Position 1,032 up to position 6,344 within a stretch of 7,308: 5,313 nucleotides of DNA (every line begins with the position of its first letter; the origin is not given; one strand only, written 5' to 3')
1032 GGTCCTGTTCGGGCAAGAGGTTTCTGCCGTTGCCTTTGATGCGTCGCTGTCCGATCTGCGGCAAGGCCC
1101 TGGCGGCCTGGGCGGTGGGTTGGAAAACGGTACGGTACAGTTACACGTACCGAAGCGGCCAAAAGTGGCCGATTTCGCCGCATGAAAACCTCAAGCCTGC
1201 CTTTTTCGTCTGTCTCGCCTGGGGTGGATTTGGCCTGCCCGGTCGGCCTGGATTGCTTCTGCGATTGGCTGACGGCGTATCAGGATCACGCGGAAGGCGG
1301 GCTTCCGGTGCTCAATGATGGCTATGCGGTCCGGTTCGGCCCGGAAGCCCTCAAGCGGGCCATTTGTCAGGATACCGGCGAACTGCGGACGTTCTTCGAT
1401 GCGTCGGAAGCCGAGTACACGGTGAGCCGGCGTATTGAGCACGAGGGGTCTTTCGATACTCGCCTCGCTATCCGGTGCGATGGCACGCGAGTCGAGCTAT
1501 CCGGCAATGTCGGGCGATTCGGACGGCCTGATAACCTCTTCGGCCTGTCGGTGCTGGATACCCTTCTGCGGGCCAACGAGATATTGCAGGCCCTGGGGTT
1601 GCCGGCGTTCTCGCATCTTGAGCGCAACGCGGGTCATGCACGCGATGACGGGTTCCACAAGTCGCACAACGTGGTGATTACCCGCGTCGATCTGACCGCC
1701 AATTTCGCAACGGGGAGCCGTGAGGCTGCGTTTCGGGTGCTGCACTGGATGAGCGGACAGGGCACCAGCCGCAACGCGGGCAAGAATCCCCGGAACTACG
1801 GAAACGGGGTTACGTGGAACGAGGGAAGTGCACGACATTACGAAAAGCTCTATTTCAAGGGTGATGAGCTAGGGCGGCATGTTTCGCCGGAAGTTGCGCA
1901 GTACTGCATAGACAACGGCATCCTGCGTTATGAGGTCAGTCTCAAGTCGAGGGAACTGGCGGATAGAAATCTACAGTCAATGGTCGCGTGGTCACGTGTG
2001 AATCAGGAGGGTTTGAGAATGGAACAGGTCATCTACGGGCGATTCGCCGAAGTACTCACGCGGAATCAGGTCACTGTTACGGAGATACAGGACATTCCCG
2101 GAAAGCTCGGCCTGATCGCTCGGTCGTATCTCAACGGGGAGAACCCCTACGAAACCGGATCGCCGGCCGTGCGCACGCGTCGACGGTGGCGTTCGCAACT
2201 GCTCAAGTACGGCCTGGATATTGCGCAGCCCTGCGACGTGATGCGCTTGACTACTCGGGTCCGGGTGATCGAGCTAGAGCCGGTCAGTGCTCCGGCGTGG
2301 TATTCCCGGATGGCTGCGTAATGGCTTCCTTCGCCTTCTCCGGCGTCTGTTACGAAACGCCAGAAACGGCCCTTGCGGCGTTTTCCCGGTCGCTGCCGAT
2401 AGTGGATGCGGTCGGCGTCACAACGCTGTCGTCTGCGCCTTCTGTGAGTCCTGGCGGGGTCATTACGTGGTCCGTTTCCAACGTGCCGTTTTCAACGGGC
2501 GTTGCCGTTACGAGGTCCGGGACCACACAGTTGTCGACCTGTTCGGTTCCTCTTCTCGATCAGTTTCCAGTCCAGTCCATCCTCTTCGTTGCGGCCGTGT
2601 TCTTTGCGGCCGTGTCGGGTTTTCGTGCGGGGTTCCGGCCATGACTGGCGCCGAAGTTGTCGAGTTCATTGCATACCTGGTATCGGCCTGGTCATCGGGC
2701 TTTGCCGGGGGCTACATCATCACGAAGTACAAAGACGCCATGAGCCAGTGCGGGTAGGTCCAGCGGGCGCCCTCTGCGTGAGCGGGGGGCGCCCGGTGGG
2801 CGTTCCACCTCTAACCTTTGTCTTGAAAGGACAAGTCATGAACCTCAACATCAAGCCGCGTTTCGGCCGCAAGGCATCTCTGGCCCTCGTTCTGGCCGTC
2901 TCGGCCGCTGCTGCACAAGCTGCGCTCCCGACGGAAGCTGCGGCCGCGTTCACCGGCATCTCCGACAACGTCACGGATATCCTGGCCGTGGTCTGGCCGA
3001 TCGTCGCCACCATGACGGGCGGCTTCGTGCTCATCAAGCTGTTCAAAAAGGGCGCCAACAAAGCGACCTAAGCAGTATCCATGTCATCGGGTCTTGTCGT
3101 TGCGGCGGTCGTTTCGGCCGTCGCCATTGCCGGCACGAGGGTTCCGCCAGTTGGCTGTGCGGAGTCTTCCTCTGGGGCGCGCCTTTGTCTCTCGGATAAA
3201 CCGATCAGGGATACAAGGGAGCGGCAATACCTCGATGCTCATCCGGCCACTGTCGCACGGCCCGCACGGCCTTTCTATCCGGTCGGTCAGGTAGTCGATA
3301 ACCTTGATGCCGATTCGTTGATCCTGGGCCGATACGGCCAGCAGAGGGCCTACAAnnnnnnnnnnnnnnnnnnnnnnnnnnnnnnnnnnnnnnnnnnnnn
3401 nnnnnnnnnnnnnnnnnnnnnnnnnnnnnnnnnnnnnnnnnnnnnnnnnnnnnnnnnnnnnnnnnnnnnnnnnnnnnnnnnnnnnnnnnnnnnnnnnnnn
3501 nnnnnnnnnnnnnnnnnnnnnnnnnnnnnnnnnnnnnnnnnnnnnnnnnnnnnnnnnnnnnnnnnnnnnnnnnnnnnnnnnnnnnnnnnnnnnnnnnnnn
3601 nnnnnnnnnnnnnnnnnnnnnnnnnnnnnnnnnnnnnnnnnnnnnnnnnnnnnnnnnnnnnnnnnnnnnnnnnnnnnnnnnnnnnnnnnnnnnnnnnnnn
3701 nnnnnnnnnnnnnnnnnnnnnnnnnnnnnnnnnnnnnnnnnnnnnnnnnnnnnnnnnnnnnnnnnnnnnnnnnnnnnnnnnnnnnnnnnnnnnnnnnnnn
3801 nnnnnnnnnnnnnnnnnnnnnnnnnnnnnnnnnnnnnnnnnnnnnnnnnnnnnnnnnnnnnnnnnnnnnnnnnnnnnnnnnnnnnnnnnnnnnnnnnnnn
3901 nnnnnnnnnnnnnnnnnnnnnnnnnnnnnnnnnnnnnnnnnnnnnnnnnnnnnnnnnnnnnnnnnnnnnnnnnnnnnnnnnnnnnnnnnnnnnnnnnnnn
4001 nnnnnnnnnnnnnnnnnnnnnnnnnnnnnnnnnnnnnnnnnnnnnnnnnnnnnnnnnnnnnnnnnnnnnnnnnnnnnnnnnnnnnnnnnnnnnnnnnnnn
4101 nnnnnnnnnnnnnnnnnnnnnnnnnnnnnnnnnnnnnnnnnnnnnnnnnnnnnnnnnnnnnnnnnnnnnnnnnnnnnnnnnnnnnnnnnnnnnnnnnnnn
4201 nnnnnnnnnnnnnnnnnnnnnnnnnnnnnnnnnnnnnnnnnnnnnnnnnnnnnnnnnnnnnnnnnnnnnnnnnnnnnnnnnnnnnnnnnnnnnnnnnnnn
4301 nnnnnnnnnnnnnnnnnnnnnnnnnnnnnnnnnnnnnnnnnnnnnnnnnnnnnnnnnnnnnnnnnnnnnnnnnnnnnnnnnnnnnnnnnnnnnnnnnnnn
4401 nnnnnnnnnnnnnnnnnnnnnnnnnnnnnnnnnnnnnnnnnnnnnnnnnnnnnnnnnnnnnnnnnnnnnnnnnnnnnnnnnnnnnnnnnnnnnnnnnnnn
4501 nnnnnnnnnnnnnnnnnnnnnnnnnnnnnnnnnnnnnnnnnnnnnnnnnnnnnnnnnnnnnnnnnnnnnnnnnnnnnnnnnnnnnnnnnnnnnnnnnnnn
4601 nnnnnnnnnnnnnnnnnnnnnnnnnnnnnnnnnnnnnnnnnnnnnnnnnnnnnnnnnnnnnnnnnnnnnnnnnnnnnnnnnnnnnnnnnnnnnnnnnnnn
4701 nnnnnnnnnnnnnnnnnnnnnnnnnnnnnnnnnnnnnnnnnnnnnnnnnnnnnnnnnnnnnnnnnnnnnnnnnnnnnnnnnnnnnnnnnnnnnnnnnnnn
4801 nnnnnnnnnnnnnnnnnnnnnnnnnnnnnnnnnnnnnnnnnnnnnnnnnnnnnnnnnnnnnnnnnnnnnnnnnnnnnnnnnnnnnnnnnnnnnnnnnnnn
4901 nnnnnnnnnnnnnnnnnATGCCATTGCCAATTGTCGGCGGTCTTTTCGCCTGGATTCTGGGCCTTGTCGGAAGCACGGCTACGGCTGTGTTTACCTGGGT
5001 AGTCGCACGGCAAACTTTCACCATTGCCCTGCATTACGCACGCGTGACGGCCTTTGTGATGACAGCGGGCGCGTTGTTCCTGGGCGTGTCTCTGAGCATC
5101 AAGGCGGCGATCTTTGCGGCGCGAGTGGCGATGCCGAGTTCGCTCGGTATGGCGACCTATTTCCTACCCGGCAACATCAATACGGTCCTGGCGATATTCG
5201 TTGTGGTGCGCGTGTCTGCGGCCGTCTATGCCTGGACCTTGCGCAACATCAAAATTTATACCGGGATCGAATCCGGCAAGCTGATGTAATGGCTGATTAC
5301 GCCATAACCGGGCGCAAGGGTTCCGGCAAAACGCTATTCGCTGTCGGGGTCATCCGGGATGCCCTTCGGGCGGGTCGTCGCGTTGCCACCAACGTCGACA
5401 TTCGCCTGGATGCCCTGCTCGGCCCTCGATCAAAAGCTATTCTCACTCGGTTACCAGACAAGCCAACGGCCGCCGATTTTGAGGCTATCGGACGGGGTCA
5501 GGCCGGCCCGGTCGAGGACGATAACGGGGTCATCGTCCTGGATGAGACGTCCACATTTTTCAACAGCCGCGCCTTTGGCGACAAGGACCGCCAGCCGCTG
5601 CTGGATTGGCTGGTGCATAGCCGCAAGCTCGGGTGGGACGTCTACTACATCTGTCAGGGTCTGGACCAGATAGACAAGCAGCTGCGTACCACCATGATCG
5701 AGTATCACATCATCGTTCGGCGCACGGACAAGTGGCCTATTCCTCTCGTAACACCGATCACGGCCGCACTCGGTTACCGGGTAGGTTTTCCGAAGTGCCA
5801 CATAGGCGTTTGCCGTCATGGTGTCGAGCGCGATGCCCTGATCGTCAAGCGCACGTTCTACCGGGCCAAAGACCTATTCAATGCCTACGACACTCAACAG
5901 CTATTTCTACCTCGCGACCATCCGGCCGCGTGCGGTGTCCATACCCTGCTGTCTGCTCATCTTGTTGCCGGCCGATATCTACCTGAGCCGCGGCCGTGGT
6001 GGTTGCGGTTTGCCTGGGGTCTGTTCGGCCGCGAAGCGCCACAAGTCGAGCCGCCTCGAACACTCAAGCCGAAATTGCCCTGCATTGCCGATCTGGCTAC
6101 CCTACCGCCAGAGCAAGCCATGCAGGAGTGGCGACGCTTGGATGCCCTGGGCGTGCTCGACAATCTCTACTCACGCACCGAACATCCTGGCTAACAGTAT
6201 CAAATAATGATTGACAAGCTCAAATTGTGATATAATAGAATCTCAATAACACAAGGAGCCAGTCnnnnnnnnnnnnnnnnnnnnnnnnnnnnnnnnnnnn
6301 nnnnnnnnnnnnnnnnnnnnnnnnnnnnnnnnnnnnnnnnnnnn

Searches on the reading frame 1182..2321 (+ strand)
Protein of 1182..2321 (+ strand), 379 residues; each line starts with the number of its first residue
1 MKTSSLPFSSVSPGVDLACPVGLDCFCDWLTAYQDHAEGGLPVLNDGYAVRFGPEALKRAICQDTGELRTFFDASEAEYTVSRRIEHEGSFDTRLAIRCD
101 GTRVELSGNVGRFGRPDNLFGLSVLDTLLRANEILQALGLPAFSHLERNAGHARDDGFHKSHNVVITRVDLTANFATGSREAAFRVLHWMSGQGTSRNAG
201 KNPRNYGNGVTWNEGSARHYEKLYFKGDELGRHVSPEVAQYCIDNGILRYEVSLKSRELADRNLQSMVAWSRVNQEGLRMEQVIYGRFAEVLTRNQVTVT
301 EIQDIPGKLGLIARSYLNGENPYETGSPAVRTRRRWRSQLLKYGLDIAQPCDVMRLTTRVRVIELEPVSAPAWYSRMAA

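Call 9: search_protein_families(library=pfam, proteins=[window:1182-2321:+], max_evalue=0.01)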
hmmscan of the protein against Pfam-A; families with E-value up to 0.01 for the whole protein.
window:1182-2321:+ (379 aa): 2 families
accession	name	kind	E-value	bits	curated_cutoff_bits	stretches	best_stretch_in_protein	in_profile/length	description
PF05144.20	Phage_CRI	-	1.7e-13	51.2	21.7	1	83-271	44-230/232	Replication-associated protein G2P N-terminal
PF05155.20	G2P_X_C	-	2e-07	31.9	25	1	331-375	36-83/88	Replication-associated protein G2P C-terminal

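Call 10: search_protein_families(library=phrogs, proteins=[window:1182-2321:+], max_evalue=0.01)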
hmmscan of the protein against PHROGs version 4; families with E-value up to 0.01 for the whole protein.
window:1182-2321:+ (379 aa): 3 families
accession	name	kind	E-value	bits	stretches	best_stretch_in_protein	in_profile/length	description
phrog_702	-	DNA, RNA and nucleotide metabolism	2.1e-46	159.8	1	26-376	2-365/382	replication protein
phrog_24563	-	unknown function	1.2e-07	32.7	1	70-146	34-112/134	-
phrog_17464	-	DNA, RNA and nucleotide metabolism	3.9e-05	24.7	1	331-374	39-85/100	replication protein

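Call 39: search_dna_similar(query=window:1182-2321:+, collection=phages, mode=protein, max_rows=20, max_evalue=0.001)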
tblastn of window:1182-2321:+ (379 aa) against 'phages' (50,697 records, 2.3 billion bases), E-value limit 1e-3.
Records with a match: 22; places in all: 23; records where one place covers at least 80% of the query: 15.
Best place of each record, by identity: <60% 22.
By first word of the organism name: Vibrio 5; Pseudomonas 4; Dulem 4; Inovirus 3; Phage 2; Alteromonas 2; Escherichia 2.
By host as written in the record: Varecia variegata 4; Pseudomonas aeruginosa 3; Homo sapiens 3; - 3; Vibrio cyclitrophicus 10N.239.311.A09 2; Vibrio cyclitrophicus 10N.239.311.C11 2; Vibrio cyclitrophicus 10N.239.311.B03 1; Pseudomonas aeruginosa ZS-PA-35 1; and 3 more.
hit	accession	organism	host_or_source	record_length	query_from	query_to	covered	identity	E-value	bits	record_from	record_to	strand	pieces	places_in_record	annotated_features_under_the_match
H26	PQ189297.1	Vibrio phage 10N.239.311.A09_PE002A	Vibrio cyclitrophicus 10N.239.311.A09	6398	26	374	92%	29.2%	1e-27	120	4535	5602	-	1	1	hypothetical protein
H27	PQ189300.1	Vibrio phage 10N.239.311.B03_PE002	Vibrio cyclitrophicus 10N.239.311.B03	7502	26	374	92%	29.2%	2e-27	120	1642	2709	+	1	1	hypothetical protein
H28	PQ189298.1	Vibrio phage 10N.239.311.A09_PE002B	Vibrio cyclitrophicus 10N.239.311.A09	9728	26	374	92%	29.2%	2e-27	120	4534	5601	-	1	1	hypothetical protein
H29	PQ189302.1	Vibrio phage 10N.239.311.C11_PE002A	Vibrio cyclitrophicus 10N.239.311.C11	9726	26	374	92%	29.2%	2e-27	120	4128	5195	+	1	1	hypothetical protein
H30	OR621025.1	Pseudomonas phage 17897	Pseudomonas aeruginosa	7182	10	376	97%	27.6%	3e-27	119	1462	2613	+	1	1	replication protein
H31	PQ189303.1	Vibrio phage 10N.239.311.C11_PE002B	Vibrio cyclitrophicus 10N.239.311.C11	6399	26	374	92%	28.9%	1e-26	117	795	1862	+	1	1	hypothetical protein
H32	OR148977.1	Inovirus D_HF32_91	Homo sapiens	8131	26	374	92%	27.6%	4e-19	95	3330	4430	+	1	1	replication initiation factor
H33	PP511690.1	Dulem virus 55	Varecia variegata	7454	28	374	92%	27.7%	1e-18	93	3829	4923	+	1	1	replication protein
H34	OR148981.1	Inovirus D_HF2_82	Homo sapiens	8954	28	374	92%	27.0%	5e-21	100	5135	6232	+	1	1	replication initiation factor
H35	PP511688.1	Dulem virus 53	Varecia variegata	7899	28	374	92%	27.0%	2e-19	96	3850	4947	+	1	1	replication protein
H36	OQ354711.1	Pseudomonas phage WX_Y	Pseudomonas aeruginosa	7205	26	376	93%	26.6%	7e-21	100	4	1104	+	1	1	RstA1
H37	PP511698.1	Dulem virus 56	Varecia variegata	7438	28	374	92%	26.8%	3e-17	89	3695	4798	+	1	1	replication protein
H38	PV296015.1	Pseudomonas phage WX-Y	Pseudomonas aeruginosa ZS-PA-35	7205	21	376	94%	26.1%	2e-21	102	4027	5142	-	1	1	RstA1 protein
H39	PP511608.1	Dulem virus 56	Varecia variegata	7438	28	374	92%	26.2%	2e-17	90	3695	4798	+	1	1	replication protein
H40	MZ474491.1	Phage silverpheasant213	cloacal swab from silver pheasant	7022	23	376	93%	25.6%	3e-18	92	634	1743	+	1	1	replication protein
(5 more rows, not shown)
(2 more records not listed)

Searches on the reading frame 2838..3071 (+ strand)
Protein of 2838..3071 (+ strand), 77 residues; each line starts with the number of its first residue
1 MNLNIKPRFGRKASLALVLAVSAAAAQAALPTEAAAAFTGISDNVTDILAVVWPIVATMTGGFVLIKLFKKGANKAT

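Call 9: search_protein_families(library=pfam, proteins=[window:2838-3071:+], max_evalue=0.01)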
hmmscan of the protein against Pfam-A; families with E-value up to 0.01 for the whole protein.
window:2838-3071:+ (77 aa): 1 family
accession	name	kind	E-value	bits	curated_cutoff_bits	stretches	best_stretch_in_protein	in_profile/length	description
PF19199.5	Phage_coatGP8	-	1.2e-17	64.3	24.6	1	15-76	8-69/69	Phage major coat protein, Gp8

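Call 10: search_protein_families(library=phrogs, proteins=[window:2838-3071:+], max_evalue=0.01)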
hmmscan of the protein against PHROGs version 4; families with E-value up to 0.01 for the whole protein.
window:2838-3071:+ (77 aa): 1 family
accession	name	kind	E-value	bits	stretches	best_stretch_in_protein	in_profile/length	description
phrog_1646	-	head and packaging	1.8e-22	80.5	1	11-77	13-81/81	major coat protein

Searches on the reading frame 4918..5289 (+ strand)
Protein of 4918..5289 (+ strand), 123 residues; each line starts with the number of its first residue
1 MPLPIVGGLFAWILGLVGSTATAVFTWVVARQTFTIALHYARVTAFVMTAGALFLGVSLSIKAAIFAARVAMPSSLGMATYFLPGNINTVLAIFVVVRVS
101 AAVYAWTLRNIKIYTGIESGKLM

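Call 9: search_protein_families(library=pfam, proteins=[window:4918-5289:+], max_evalue=0.01)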
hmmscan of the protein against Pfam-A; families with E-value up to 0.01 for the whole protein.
window:4918-5289:+ (123 aa): 0 families

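Call 10: search_protein_families(library=phrogs, proteins=[window:4918-5289:+], max_evalue=0.01)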
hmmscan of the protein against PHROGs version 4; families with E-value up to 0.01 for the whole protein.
window:4918-5289:+ (123 aa): 2 families
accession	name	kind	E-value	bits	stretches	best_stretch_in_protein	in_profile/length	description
phrog_17485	-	head and packaging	6.4e-07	30.9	1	16-113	3-103/107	minor head protein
phrog_1944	-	head and packaging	0.0011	20.4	1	13-114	13-111/115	minor head protein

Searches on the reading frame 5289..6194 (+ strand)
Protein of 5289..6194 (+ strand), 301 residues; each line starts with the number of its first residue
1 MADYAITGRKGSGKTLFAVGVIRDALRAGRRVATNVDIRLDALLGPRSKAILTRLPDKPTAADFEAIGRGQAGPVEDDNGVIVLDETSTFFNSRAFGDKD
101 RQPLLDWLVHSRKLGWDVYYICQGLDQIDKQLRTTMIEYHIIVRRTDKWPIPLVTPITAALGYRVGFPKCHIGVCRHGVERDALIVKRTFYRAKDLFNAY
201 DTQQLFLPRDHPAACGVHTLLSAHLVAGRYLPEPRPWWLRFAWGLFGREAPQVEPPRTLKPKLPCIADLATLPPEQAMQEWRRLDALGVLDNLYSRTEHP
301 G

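Call 9: search_protein_families(library=pfam, proteins=[window:5289-6194:+], max_evalue=0.01)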
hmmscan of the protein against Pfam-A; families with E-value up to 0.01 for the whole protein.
window:5289-6194:+ (301 aa): 1 family
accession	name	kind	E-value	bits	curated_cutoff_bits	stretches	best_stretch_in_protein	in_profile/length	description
PF05707.18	Zot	-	2.6e-22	79.7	20.3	1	6-145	5-147/197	Zonular occludens toxin (Zot)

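Call 10: search_protein_families(library=phrogs, proteins=[window:5289-6194:+], max_evalue=0.01)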
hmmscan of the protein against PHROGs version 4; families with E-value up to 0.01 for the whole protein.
window:5289-6194:+ (301 aa): 5 families
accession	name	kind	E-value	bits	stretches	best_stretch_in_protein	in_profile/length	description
phrog_1675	-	head and packaging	4.2e-83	280.7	1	1-230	1-229/353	morphogenesis (protein I of M13)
phrog_197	-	moron, auxiliary metabolic gene and host takeover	9.1e-21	75.8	1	1-148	26-168/486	Zot-like toxin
phrog_20922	-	head and packaging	6.6e-07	29.5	1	6-136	5-134/318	head morphogenesis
phrog_11271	-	head and packaging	3.6e-06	28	1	4-137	1-144/145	head morphogenesis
phrog_1979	-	unknown function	0.0019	18.5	1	6-134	129-250/380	-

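Call 11: find_encoding_contigs(protein=window:5289-6194:+, flank=10000, max_places=10)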
Protein window:5289-6194:+ (301 aa): 18 contigs read that carry it; 9 places shown.
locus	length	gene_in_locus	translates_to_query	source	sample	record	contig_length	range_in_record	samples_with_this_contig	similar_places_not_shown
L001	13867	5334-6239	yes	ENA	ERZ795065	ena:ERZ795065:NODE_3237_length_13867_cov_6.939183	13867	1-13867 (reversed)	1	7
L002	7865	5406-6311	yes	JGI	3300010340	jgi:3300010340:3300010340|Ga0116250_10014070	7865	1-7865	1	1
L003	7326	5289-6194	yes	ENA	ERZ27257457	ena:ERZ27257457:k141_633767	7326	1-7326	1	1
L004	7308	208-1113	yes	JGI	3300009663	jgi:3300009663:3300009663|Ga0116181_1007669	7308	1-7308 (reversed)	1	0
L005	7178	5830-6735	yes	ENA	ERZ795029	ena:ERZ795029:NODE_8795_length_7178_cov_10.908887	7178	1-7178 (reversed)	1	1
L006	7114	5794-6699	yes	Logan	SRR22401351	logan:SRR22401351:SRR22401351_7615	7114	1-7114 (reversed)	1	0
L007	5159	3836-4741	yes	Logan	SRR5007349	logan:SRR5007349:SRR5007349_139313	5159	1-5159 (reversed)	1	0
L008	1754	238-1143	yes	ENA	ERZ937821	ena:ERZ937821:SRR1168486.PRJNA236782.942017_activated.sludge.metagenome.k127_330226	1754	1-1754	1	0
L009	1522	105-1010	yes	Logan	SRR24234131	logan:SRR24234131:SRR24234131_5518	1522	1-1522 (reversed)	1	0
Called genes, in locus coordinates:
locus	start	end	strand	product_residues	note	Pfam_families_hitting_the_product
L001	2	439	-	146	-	?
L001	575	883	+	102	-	PF07459:CTX_RstB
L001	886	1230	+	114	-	-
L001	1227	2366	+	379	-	PF05144:Phage_CRI, PF05155:G2P_X_C (weak)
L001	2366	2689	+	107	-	-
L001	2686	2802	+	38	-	-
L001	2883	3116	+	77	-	PF19199:Phage_coatGP8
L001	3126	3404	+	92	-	-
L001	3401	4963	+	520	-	-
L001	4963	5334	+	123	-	-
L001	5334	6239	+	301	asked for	PF05707:Zot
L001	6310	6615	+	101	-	PF08279:HTH_11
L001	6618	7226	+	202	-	-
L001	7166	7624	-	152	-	PF01381:HTH_3 (weak)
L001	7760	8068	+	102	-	PF07459:CTX_RstB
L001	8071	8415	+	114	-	-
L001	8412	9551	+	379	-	PF05144:Phage_CRI, PF05155:G2P_X_C (weak)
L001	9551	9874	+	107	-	-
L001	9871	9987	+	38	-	-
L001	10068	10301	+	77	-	PF19199:Phage_coatGP8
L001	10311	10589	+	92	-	-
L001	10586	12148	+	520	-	-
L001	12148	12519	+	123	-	-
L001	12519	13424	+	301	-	PF05707:Zot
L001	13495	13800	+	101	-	PF08279:HTH_11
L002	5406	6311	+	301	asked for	PF05707:Zot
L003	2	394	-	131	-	?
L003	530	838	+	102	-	PF07459:CTX_RstB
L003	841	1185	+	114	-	-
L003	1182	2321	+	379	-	PF05144:Phage_CRI, PF05155:G2P_X_C (weak)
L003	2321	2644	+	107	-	-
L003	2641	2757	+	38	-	-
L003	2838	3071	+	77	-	PF19199:Phage_coatGP8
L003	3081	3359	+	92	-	-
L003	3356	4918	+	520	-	-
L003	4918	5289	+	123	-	-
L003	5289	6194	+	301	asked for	PF05707:Zot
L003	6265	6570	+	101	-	PF08279:HTH_11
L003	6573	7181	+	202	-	-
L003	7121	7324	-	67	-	?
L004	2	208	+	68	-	?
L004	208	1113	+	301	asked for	PF05707:Zot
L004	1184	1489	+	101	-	PF08279:HTH_11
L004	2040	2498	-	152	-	PF01381:HTH_3 (weak)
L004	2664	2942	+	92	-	PF07459:CTX_RstB (weak)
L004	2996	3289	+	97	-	-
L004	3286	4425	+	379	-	PF05144:Phage_CRI, PF05155:G2P_X_C (weak)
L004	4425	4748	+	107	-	-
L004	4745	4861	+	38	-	-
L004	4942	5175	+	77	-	PF19199:Phage_coatGP8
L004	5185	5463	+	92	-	-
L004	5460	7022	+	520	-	-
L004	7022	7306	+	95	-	?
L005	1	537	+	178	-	?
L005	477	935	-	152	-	PF01381:HTH_3 (weak)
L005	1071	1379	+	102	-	PF07459:CTX_RstB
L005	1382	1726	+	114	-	-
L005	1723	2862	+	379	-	PF05144:Phage_CRI, PF05155:G2P_X_C (weak)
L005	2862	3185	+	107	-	-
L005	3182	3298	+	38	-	-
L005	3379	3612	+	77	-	PF19199:Phage_coatGP8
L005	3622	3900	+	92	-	-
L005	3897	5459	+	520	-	-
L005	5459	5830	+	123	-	-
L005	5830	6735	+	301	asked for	PF05707:Zot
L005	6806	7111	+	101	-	PF08279:HTH_11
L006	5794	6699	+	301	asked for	PF05707:Zot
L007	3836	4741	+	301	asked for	PF05707:Zot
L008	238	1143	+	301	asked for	PF05707:Zot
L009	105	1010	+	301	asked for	PF05707:Zot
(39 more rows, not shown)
